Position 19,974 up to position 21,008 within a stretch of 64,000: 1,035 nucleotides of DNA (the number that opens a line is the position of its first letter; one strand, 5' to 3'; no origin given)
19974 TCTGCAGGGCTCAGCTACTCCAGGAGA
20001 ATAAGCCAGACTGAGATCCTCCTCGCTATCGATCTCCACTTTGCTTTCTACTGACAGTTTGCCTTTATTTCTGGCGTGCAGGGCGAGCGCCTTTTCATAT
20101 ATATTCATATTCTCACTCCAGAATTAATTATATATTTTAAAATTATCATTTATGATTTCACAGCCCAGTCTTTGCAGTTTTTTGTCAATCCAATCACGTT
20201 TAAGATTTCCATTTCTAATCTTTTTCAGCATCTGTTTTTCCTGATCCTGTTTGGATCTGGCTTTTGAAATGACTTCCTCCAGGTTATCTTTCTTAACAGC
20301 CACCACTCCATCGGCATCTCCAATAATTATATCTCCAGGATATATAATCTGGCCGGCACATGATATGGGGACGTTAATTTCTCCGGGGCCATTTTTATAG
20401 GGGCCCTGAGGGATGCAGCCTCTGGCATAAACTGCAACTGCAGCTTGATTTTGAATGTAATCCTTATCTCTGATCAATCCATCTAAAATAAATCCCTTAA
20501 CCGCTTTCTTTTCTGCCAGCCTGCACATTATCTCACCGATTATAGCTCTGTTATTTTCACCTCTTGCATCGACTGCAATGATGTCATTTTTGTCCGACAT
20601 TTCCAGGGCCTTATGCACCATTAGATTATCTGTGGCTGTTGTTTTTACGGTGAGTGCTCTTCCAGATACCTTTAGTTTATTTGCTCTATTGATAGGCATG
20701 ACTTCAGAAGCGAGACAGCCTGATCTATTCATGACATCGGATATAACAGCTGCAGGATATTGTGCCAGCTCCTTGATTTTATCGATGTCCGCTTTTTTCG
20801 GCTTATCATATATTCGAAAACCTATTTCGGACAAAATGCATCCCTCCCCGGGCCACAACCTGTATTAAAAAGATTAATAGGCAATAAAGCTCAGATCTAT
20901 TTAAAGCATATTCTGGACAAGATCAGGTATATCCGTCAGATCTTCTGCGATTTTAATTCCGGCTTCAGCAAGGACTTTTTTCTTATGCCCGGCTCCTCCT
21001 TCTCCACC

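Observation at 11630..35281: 24-kb GntR-centred divergent island encoding an unassigned organic-acid catabolic pathway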

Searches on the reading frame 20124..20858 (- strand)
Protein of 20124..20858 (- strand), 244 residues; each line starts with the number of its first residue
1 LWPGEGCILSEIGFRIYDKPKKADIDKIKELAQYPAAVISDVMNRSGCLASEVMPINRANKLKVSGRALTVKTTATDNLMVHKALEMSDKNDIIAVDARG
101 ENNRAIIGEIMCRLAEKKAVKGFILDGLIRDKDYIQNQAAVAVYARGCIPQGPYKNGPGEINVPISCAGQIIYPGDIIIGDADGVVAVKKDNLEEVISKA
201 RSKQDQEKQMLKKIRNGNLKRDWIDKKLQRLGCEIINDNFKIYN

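Call 3: search_protein_families(library=pfam, proteins=[window:20124-20858:-])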
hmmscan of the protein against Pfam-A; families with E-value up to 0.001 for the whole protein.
window:20124-20858:- (244 aa): 1 family
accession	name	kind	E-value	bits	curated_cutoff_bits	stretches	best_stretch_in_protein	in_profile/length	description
PF03737.21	RraA-like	-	3.5e-40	138.1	24.5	1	37-186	2-151/152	Aldolase/RraA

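Call 6: search_protein_families(library=ncbifam, proteins=[window:20124-20858:-], max_evalue=0.00001)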
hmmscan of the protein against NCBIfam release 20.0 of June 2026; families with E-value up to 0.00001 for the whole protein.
window:20124-20858:- (244 aa): 10 families
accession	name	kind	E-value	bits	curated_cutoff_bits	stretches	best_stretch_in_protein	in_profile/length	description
NF004850.0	PRK06201.1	subfamily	5.4e-75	251.7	231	1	11-233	3-222/222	hypothetical protein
NF006731.0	PRK09262.1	equivalog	1.4e-43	149.1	179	1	17-224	10-214/229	4-carboxy-4-hydroxy-2-oxoadipate aldolase/oxaloacetate decarboxylase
TIGR02798.1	ligK_PcmE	equivalog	2.8e-36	125.2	304.5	1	21-224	8-208/222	4-carboxy-4-hydroxy-2-oxoadipate aldolase/oxaloacetate decarboxylase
NF005442.0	PRK07028.1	equivalog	4.3e-32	111.2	593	1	22-218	223-415/430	bifunctional hexulose-6-phosphate synthase/ribonuclease regulator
NF006093.0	PRK08245.1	subfamily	4.2e-28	98.3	208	1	80-218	77-215/240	hypothetical protein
NF006875.0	PRK09372.1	equivalog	2.1e-21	76.3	136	1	61-190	29-156/161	ribonuclease E activity regulator RraA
NF009399.0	PRK12764.1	equivalog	3.9e-20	72.3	444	1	81-218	337-474/501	fumarylacetoacetate hydrolase family protein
TIGR01935.1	NOT-MenG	subfamily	5.1e-20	71.8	123.8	1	61-186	25-148/150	RraA family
NF009134.0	PRK12487.1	equivalog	4.5e-18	65.5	196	1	61-189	29-155/161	putative 4-hydroxy-4-methyl-2-oxoglutarate aldolase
TIGR02998.1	RraA_entero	equivalog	1.3e-12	48.1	241.25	1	57-189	25-155/161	ribonuclease E activity regulator RraA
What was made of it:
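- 20124..20858 (-): RraA-like class II pyruvate aldolase / oxaloacetate decarboxylase. PF03737; NF004850 252 bits vs cutoff 231 (calls 3, 6).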

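Call 49: find_homologous_proteins(query=window:20124-20858:-, max_evalue=1e-20)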
Query window:20124-20858:- (244 aa): 1283 proteins with E <= 1e-20 among 1749 candidates; the best 120 are listed.
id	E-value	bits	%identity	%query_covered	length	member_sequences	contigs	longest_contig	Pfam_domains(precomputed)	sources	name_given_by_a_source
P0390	2.8e-149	513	100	97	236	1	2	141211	PF03737.22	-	-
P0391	3.5e-75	271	53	93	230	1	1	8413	PF03737.22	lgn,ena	-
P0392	2.0e-74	268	53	93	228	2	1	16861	PF03737.22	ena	-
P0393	2.1e-71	258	50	94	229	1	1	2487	PF03737.22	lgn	-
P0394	6.9e-65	237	50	91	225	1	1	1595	PF03737.22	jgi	-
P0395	1.2e-63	233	49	94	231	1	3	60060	PF03737.22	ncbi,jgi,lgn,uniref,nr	ncbi:MAG: Dimethylmenaquinone methyltransferase [Caldanaerobacter subterraneus]|uniref:Putative 4-hy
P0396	1.1e-61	226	47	94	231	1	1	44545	PF03737.22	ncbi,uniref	ncbi:RraA family protein [Thermoanaerobacterium sp. DL9XJH110]|uniref:RraA family protein n=1 Tax=Th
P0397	1.2e-58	216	46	93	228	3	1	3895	PF03737.22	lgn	-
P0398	1.2e-56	210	45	91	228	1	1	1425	PF03737.22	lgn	-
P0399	1.3e-55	207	45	93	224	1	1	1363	PF03737.22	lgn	-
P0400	1.3e-55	207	45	93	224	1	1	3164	PF03737.22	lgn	-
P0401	1.4e-55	206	46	94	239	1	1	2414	PF03737.22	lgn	-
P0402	2.5e-55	206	45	93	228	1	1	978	PF03737.22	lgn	-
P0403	3.2e-55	205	44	92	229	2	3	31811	PF03737.22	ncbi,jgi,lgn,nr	ncbi:MAG TPA: methyltransferase [Peptococcaceae bacterium]|nr:methyltransferase [Peptococcaceae bact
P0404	3.3e-55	205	44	94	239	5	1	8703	PF03737.22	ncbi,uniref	ncbi:RraA family protein [Thermanaeromonas sp.]|uniref:RraA family protein n=1 Tax=Thermanaeromonas 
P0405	4.5e-55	205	45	92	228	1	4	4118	PF03737.22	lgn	-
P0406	4.6e-55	205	44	93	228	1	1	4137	PF03737.22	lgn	-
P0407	7.4e-55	204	48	89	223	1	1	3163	PF03737.22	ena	-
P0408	8.6e-55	204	44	91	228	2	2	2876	PF03737.22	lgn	-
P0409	8.8e-55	204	46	94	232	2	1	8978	PF03737.22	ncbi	ncbi:MAG: RraA family protein [Mahellales bacterium]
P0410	3.2e-54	202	44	93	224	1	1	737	PF03737.22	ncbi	-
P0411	3.9e-54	202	44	94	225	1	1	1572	PF03737.22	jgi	jgi:RraA family protein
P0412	4.1e-54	202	45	95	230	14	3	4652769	PF03737.22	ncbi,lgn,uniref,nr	ncbi:RraA family protein [Citrobacter sp. R56]|uniref:RraA family protein n=1 Tax=Citrobacter sp. R5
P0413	7.0e-54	201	42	95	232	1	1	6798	PF03737.22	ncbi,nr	ncbi:MAG: RraA family protein [Nitrospinota bacterium]|nr:MAG: RraA family protein [Nitrospinota bac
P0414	1.8e-53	199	45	93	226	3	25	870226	PF03737.22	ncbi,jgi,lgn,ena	ncbi:MAG: RraA family protein [bacterium]|jgi:RraA family protein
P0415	3.8e-53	198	44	93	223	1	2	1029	PF03737.22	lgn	-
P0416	3.9e-53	198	42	93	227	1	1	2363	PF03737.22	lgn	-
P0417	8.9e-53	197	44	94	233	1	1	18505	PF03737.22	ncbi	-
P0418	1.2e-52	197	45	95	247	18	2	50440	PF03737.22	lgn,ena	-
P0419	1.6e-52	196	43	92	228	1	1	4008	PF03737.22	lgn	-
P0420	1.8e-52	196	45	91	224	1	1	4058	PF03737.22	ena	-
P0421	2.3e-52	196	45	94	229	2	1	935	PF03737.22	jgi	jgi:regulator of RNase E activity RraA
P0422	2.7e-52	196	42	93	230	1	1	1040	PF03737.22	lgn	-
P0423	3.1e-52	195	45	84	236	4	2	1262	PF03737.22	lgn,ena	-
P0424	4.6e-52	195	45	93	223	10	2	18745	PF03737.22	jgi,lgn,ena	-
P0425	4.9e-52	195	43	95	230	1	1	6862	PF03737.22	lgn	-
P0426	5.8e-52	195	46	93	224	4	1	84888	PF03737.22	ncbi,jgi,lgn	-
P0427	6.2e-52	194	44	93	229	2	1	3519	PF03737.22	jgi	jgi:regulator of RNase E activity RraA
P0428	7.0e-52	194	44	95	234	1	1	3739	PF03737.22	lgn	-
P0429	8.2e-52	194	44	91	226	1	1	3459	PF03737.22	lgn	-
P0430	9.0e-52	194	47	93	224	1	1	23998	PF03737.22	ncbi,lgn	-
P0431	1.1e-51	194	46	93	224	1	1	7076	PF03737.22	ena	-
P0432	1.1e-51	194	41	92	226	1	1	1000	PF03737.22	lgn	-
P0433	1.1e-51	194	43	93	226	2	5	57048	PF03737.22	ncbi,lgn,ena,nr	ncbi:MAG: dimethylmenaquinone methyltransferase [Spirochaetes bacterium]|nr:MAG: dimethylmenaquinone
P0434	1.1e-51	194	45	94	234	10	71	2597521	PF03737.22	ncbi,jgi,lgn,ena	jgi:RraA family protein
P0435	1.3e-51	193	47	93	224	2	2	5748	PF03737.22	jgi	jgi:RraA family protein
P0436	1.3e-51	193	46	93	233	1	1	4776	PF03737.22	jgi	jgi:RraA family protein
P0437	1.4e-51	193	47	93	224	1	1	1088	PF03737.22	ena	-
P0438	1.4e-51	193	47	88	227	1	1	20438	PF03737.22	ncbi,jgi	ncbi:MAG: RraA family protein [Acetivibrionales bacterium]|jgi:regulator of RNase E activity RraA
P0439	1.5e-51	193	46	93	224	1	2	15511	PF03737.22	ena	-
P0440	1.7e-51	193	42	93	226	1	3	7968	PF03737.22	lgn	-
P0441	1.9e-51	193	44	92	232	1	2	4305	PF03737.22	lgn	-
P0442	2.3e-51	193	45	93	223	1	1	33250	PF03737.22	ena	-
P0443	2.3e-51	193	46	94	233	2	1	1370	PF03737.22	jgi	jgi:RraA family protein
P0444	2.5e-51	192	44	93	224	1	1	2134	PF03737.22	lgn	-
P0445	2.6e-51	192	46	92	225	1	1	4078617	PF03737.22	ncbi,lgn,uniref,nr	ncbi:RraA family protein [Bordetella sp. FB-8]|uniref:RraA family protein n=1 Tax=Bordetella sp. FB-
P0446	2.7e-51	192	43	94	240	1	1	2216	PF03737.22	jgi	jgi:RraA family protein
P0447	2.8e-51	192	45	82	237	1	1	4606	PF03737.22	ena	-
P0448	2.9e-51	192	43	93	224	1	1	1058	PF03737.22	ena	-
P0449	3.2e-51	192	46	93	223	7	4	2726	PF03737.22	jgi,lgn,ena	-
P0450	3.5e-51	192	42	93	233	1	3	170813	PF03737.22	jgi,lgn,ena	-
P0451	3.5e-51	192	45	82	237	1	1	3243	PF03737.22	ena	-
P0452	3.5e-51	192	43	93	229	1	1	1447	PF03737.22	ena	-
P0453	3.6e-51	192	45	93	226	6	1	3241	PF03737.22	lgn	-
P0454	4.5e-51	192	44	94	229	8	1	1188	PF03737.22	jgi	jgi:regulator of RNase E activity RraA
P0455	4.8e-51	192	43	92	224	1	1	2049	PF03737.22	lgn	-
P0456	5.7e-51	191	43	93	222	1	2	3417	PF03737.22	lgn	-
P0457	6.8e-51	191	43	93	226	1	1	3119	PF03737.22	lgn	-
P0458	7.3e-51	191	41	92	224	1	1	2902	PF03737.22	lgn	-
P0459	7.7e-51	191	46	93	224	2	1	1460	PF03737.22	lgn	-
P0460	8.6e-51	191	44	93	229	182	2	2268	PF03737.22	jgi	jgi:RraA family protein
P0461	8.9e-51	191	41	92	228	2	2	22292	PF03737.22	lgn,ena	-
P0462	8.9e-51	191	44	93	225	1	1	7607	PF03737.22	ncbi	-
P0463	9.0e-51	191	44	93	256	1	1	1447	PF03737.22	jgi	jgi:RraA family protein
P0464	9.1e-51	191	42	94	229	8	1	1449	PF03737.22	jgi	jgi:RraA family protein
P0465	1.2e-50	190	45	82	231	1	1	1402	PF03737.22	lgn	-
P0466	1.3e-50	190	47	73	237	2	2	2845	PF03737.22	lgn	-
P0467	1.3e-50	190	45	92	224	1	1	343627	PF03737.22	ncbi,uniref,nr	ncbi:RraA family protein [Candidimonas sp. SYP-B2681]|uniref:RraA family protein n=1 Tax=Candidimona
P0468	1.5e-50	190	43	92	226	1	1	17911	PF03737.22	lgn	-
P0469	1.5e-50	190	42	93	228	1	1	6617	PF03737.22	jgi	-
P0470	2.2e-50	189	42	92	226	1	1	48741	PF03737.22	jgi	jgi:RraA family protein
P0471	2.5e-50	189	43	92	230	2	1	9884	PF03737.22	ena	-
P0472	2.6e-50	189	46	92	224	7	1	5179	PF03737.22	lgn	-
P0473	3.0e-50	189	43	83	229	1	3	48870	PF03737.22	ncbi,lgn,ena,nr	ncbi:MAG: RraA family protein [Dethiosulfatibacter sp.]|nr:RraA family protein [Dethiosulfatibacter 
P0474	3.0e-50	189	43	93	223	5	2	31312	PF03737.22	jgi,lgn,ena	jgi:RraA family protein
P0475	3.2e-50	189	41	92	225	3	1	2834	PF03737.22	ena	-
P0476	3.5e-50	189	45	83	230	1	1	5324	PF03737.22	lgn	-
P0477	3.8e-50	189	44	93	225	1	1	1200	PF03737.22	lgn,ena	-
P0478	4.6e-50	188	45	92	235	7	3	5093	PF03737.22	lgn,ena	-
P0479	4.9e-50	188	41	92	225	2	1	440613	PF03737.22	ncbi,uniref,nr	ncbi:RraA family protein [Microvirga pudoricolor]|uniref:RraA family protein n=1 Tax=Microvirga pudo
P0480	5.0e-50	188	44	82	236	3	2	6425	PF03737.22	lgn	-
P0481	5.0e-50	188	44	93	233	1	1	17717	PF03737.22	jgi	jgi:regulator of RNase E activity RraA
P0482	5.2e-50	188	43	93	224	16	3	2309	PF03737.22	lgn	-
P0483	6.6e-50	188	41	92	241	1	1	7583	PF03737.22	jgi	jgi:regulator of RNase E activity RraA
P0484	6.7e-50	188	42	83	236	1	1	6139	PF03737.22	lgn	-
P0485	7.4e-50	188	46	74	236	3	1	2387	PF03737.22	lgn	-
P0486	8.0e-50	188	43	93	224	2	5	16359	PF03737.22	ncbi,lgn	-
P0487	8.2e-50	188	46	85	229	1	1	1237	PF03737.22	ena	-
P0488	8.8e-50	187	45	93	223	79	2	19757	PF03737.22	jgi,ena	jgi:RraA family protein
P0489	9.4e-50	187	39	95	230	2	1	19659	PF03737.22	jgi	jgi:RraA family protein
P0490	1.0e-49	187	39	95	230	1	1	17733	PF03737.22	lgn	-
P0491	1.1e-49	187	40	89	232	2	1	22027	PF03737.22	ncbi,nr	ncbi:MAG: RraA family protein [Lachnospiraceae bacterium]|nr:RraA family protein [Lachnospiraceae ba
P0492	1.2e-49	187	45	92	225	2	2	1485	PF03737.22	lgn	-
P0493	1.3e-49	187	42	92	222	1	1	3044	PF03737.22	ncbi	-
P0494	1.3e-49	187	42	93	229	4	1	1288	PF03737.22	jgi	jgi:RraA family protein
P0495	1.3e-49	187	43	91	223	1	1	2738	PF03737.22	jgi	jgi:RraA family protein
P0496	1.3e-49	187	45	91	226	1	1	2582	PF03737.22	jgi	jgi:RraA family protein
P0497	1.4e-49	187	43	92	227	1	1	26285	PF03737.22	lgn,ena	-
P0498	1.5e-49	187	45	93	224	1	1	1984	PF03737.22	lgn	-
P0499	1.6e-49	187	43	93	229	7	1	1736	PF03737.22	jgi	jgi:RraA family protein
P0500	1.6e-49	187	42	91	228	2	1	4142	PF03737.22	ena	-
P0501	1.7e-49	187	44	80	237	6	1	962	PF03737.22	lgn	-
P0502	1.8e-49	186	44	92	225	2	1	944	PF03737.22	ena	-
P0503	2.3e-49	186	45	92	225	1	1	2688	PF03737.22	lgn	-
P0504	2.4e-49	186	46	93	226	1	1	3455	PF03737.22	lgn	-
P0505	2.5e-49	186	44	92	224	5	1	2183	PF03737.22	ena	-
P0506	2.7e-49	186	45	93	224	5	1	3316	PF03737.22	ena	-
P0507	2.7e-49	186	41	95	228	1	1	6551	PF03737.22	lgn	-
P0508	2.8e-49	186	44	92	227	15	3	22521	PF03737.22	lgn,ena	-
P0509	3.0e-49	186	42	93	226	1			PF03737.22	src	-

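Call 50: find_encoding_contigs(protein=P0392, flank=10000, max_places=2)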
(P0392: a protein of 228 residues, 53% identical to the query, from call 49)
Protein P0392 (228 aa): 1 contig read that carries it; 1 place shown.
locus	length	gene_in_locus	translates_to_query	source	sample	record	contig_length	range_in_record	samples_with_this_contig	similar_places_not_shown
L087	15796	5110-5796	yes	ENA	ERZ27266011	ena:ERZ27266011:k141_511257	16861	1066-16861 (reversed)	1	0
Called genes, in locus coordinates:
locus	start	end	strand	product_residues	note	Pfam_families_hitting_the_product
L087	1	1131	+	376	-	?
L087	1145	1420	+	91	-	-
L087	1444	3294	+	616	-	PF02730:AFOR_N, PF01314:AFOR_C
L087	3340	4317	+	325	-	PF08240:ADH_N, PF16912:Glu_dehyd_C, PF00107:ADH_zinc_N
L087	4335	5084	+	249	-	PF00106:adh_short, PF08659:KR, PF13561:adh_short_C2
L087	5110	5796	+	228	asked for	PF03737:RraA-like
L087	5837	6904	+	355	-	PF02615:Ldh_2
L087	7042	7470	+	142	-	PF00582:Usp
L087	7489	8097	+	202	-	PF00596:Aldolase_II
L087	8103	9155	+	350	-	PF08240:ADH_N, PF16912:Glu_dehyd_C (weak), PF00107:ADH_zinc_N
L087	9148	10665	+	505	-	PF00370:FGGY_N, PF02782:FGGY_C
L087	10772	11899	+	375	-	PF05222:AlaDh_PNT_N, PF01262:AlaDh_PNT_C, PF01488:Shikimate_DH (weak), PF02826:2-Hacid_dh_C (weak), PF03807:F420_oxidored (weak)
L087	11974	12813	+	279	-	PF07690:MFS_1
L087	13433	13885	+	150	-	PF03479:PCC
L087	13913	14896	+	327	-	PF00389:2-Hacid_dh, PF02826:2-Hacid_dh_C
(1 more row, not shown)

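Call 51: find_encoding_contigs(protein=P0395, flank=10000, max_places=2)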
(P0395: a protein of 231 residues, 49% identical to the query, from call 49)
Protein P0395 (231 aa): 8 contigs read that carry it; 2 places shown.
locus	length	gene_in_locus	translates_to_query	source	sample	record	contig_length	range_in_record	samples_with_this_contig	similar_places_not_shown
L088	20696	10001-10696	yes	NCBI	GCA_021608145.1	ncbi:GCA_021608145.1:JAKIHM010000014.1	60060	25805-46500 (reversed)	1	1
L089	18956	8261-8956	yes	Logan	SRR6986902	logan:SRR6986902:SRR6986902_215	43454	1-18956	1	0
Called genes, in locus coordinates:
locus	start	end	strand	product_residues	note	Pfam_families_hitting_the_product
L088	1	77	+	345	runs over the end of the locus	PF08240:ADH_N, PF16912:Glu_dehyd_C, PF00107:ADH_zinc_N, PF13602:ADH_zinc_N_2 (weak)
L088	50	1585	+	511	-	PF00370:FGGY_N, PF02782:FGGY_C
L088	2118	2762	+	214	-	PF00596:Aldolase_II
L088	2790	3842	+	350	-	PF08240:ADH_N, PF16912:Glu_dehyd_C (weak), PF00107:ADH_zinc_N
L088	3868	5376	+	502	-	PF00370:FGGY_N, PF02782:FGGY_C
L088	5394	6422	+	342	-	PF03480:DctP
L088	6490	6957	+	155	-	PF04290:DctQ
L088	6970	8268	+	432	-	PF06808:DctM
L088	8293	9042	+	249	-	PF00106:adh_short, PF08659:KR, PF13561:adh_short_C2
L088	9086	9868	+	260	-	PF00106:adh_short, PF08659:KR, PF13561:adh_short_C2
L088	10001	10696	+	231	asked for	PF03737:RraA-like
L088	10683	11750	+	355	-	PF02615:Ldh_2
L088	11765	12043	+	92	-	-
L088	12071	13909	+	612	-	PF02730:AFOR_N, PF01314:AFOR_C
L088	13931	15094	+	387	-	PF00465:Fe-ADH, PF13685:Fe-ADH_2, PF25137:ADH_Fe_C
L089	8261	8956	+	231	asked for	PF03737:RraA-like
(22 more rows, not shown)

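Call 52: find_encoding_contigs(protein=P0396, flank=10000, max_places=2)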
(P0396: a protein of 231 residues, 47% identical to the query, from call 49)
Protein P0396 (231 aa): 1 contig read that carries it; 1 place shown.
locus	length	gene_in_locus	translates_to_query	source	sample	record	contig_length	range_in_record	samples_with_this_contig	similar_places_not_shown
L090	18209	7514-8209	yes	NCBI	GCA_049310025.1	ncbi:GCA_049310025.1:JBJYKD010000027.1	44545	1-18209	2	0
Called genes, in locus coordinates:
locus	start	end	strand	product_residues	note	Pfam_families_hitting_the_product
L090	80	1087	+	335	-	PF03480:DctP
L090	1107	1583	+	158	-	PF04290:DctQ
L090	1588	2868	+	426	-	PF06808:DctM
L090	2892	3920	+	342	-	PF03480:DctP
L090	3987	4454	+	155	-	PF04290:DctQ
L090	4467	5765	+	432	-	PF06808:DctM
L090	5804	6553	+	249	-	PF00106:adh_short, PF08659:KR, PF13561:adh_short_C2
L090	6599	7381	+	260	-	PF00106:adh_short, PF08659:KR, PF13561:adh_short_C2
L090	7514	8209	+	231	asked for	PF03737:RraA-like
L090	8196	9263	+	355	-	PF02615:Ldh_2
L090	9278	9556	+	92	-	-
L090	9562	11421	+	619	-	PF02730:AFOR_N, PF01314:AFOR_C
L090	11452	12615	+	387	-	PF00465:Fe-ADH, PF13685:Fe-ADH_2, PF25137:ADH_Fe_C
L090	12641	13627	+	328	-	PF00389:2-Hacid_dh, PF02826:2-Hacid_dh_C, PF03446:NAD_binding_2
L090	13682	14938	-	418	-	PF05651:Diacid_rec, PF17853:GGDEF_2, PF13556:HTH_30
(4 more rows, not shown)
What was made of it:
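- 20124..20858 (-): Its closest homologues are always followed by an Ldh_2 gene (calls 50-52)
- The closest RraA-like homologues are always followed by an Ldh_2 gene (calls 50-52).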
